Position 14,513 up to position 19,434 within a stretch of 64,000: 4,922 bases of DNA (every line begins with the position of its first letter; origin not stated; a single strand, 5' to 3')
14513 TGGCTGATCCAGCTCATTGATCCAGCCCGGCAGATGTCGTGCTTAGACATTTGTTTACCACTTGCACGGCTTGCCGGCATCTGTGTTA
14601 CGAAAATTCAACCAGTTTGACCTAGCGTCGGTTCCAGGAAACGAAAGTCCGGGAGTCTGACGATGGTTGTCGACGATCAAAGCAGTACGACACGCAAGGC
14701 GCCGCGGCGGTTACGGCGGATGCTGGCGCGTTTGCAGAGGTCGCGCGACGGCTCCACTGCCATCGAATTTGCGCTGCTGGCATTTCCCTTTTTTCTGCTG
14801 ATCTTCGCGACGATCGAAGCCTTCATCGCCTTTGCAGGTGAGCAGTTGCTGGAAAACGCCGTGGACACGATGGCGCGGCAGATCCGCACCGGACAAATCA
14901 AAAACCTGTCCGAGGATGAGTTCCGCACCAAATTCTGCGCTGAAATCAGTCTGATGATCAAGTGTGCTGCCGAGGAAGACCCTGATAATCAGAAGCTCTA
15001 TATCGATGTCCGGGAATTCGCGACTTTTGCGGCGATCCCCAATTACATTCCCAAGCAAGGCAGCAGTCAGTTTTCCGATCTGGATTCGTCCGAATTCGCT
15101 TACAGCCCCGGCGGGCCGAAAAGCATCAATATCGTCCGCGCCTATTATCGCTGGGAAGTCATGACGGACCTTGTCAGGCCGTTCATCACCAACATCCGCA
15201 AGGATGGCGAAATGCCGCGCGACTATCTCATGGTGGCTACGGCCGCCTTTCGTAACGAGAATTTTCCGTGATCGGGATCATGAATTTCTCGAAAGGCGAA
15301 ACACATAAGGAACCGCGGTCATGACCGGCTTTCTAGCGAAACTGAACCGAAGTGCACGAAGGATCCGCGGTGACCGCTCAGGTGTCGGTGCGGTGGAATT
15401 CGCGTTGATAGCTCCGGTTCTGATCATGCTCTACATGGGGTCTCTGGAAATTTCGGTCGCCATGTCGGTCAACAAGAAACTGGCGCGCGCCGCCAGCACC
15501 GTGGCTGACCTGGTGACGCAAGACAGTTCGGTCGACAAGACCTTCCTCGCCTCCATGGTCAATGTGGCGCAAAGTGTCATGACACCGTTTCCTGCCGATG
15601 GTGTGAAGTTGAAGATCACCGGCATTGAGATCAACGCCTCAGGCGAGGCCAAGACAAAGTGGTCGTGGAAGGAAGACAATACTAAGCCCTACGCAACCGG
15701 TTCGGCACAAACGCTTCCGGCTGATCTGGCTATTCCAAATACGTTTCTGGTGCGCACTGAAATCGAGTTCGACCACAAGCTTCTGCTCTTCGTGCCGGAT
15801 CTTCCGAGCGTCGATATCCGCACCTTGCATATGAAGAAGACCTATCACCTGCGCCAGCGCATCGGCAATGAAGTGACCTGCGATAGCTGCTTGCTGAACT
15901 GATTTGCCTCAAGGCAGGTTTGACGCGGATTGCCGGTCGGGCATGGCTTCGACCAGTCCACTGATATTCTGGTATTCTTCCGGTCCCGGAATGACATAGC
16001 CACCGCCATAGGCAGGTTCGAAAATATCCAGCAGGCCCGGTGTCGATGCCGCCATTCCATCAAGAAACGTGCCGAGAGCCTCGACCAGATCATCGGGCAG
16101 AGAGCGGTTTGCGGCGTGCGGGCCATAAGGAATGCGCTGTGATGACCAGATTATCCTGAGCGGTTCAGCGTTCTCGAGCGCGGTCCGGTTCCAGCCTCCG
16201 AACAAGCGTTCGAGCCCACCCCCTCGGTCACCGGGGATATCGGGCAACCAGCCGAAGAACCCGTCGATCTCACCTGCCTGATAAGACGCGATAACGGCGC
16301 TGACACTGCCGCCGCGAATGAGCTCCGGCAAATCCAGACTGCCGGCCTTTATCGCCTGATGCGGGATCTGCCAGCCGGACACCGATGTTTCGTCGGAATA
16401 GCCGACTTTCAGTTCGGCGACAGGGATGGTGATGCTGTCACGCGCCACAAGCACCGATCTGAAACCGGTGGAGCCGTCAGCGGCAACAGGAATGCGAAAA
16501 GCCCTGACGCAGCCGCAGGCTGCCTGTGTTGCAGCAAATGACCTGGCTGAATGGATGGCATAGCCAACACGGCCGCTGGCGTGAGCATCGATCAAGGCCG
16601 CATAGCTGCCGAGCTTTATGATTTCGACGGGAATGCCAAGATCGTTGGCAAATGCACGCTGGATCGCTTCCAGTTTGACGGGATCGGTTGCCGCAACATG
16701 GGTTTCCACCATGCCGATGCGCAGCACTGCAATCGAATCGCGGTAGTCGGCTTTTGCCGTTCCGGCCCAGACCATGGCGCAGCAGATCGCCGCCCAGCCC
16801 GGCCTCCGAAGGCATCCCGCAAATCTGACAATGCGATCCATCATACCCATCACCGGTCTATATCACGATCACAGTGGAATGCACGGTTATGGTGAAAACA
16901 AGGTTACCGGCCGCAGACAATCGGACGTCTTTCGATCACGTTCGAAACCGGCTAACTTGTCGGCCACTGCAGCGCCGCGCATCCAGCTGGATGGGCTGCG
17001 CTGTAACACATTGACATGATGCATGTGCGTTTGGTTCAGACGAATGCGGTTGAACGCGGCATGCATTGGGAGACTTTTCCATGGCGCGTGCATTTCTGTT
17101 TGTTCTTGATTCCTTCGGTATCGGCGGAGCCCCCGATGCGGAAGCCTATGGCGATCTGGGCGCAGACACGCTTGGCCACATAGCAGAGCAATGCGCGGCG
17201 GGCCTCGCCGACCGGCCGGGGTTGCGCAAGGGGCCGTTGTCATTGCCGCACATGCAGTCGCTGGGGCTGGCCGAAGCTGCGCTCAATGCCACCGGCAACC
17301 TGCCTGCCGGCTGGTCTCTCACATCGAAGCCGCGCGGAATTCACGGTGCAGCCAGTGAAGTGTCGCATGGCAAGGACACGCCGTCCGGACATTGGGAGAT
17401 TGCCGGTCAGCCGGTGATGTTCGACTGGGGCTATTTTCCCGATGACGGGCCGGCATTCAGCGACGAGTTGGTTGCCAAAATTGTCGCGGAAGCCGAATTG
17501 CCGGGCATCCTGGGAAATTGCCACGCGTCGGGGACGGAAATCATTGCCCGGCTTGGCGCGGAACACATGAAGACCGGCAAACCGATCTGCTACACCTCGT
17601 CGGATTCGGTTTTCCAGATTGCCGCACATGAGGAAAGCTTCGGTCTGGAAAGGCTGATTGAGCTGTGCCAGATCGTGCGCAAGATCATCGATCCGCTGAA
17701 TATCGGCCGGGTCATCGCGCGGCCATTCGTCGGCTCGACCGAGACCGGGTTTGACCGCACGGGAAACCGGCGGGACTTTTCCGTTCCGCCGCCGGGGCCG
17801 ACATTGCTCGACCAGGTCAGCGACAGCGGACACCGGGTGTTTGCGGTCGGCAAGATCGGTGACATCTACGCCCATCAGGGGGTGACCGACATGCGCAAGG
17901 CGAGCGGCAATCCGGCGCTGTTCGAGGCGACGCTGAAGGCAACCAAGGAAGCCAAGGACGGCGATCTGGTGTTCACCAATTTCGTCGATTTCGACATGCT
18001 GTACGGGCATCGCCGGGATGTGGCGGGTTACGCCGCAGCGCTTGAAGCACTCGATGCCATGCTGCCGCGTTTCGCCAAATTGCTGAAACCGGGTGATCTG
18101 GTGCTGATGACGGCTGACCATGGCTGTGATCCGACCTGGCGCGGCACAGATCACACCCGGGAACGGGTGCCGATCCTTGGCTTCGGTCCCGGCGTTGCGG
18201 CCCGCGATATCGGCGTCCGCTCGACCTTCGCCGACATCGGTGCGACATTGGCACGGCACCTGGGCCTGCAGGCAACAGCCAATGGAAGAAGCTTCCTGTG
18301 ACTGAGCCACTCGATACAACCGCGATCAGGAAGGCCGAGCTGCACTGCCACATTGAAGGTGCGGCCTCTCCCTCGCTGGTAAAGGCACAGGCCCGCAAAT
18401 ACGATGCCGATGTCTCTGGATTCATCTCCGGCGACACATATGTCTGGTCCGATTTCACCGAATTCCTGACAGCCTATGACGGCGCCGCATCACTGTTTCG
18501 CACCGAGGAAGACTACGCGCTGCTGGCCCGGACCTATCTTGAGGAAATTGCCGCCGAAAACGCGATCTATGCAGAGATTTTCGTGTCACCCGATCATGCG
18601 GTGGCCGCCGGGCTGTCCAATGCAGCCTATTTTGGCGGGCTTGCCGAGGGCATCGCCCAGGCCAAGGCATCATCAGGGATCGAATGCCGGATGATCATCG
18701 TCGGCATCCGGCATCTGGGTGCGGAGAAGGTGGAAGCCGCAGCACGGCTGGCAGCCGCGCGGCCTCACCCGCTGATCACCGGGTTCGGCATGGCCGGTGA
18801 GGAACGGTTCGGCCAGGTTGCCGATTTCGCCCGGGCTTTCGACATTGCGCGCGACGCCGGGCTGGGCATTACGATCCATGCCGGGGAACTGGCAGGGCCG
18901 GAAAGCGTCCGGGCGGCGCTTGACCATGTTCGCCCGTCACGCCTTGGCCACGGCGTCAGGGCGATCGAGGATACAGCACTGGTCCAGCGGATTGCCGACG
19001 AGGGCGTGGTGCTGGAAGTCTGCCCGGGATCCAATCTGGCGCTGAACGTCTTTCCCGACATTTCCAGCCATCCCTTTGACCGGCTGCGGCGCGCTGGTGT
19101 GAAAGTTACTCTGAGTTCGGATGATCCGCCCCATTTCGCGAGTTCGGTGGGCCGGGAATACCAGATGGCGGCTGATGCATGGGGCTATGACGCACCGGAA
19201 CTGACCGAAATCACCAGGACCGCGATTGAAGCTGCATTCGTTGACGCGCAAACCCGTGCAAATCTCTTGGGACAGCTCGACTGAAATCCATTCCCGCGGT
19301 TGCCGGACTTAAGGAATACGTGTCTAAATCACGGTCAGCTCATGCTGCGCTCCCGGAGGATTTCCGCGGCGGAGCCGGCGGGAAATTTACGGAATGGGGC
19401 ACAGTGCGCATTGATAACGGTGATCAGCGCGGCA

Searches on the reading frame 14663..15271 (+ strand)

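Call 73: search_protein_families(library=pfam, proteins=[window:14663-15271:+], max_evalue=0.001)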
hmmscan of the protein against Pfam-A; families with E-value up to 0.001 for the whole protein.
window:14663-15271:+ (202 aa): 1 family
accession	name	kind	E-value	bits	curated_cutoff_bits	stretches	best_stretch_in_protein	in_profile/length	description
PF07811.17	TadE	-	4e-09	36.9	22.9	1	30-72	1-43/43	TadE-like protein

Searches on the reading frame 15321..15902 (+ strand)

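Call 73: search_protein_families(library=pfam, proteins=[window:15321-15902:+], max_evalue=0.001)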
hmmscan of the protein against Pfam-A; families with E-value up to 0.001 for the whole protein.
window:15321-15902:+ (193 aa): 1 family
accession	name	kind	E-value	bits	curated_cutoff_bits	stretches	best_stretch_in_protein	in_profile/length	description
PF07811.17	TadE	-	3.8e-10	40.2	22.9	1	21-62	1-42/43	TadE-like protein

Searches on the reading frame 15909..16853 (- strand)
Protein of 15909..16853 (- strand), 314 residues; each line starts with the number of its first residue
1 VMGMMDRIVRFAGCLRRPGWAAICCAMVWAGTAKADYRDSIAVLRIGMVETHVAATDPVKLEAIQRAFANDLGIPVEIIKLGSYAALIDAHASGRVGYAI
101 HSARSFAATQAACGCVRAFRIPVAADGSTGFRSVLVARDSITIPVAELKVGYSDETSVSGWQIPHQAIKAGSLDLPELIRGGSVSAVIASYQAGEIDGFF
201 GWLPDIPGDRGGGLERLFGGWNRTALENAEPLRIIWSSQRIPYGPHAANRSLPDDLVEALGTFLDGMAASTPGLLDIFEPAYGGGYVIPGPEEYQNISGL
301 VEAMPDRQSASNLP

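Call 73: search_protein_families(library=pfam, proteins=[window:15909-16853:-], max_evalue=0.001)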
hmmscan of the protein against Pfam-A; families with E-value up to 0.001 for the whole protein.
window:15909-16853:- (314 aa): 1 family
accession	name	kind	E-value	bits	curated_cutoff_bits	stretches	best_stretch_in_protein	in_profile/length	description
PF12974.12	Phosphonate-bd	-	7.1e-18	65.3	27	1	63-287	18-235/242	ABC transporter, phosphonate, periplasmic substrate-binding protein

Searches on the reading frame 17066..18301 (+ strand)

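Call 73: search_protein_families(library=pfam, proteins=[window:17066-18301:+], max_evalue=0.001)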
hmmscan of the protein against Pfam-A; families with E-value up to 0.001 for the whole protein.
window:17066-18301:+ (411 aa): 1 family
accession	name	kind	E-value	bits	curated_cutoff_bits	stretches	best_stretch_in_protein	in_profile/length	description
PF01676.23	Metalloenzyme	-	4e-42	144.9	24.3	1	8-402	2-251/252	Metalloenzyme superfamily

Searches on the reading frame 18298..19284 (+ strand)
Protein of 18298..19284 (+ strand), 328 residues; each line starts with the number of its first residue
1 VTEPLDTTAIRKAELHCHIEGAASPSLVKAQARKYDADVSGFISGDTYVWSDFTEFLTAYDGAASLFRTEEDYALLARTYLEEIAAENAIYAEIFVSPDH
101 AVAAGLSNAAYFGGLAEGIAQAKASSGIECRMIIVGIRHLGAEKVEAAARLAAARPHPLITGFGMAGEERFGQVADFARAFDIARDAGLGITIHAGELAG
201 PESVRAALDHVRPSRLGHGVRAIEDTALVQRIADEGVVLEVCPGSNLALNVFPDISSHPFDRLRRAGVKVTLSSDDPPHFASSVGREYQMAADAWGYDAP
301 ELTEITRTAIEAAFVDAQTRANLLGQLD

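Call 73: search_protein_families(library=pfam, proteins=[window:18298-19284:+], max_evalue=0.001)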
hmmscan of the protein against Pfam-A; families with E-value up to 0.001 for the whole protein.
window:18298-19284:+ (328 aa): 3 families
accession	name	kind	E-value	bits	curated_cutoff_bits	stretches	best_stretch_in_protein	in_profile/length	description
PF00962.28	A_deaminase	-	6.5e-78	262.5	27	1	12-327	2-327/330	Adenosine deaminase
PF07969.17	Amidohydro_3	-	4.8e-05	23.4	29.7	1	160-277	253-375/472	Amidohydrolase family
PF19326.5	AMP_deaminase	-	5e-05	22.3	27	1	237-326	498-588/630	AMP deaminase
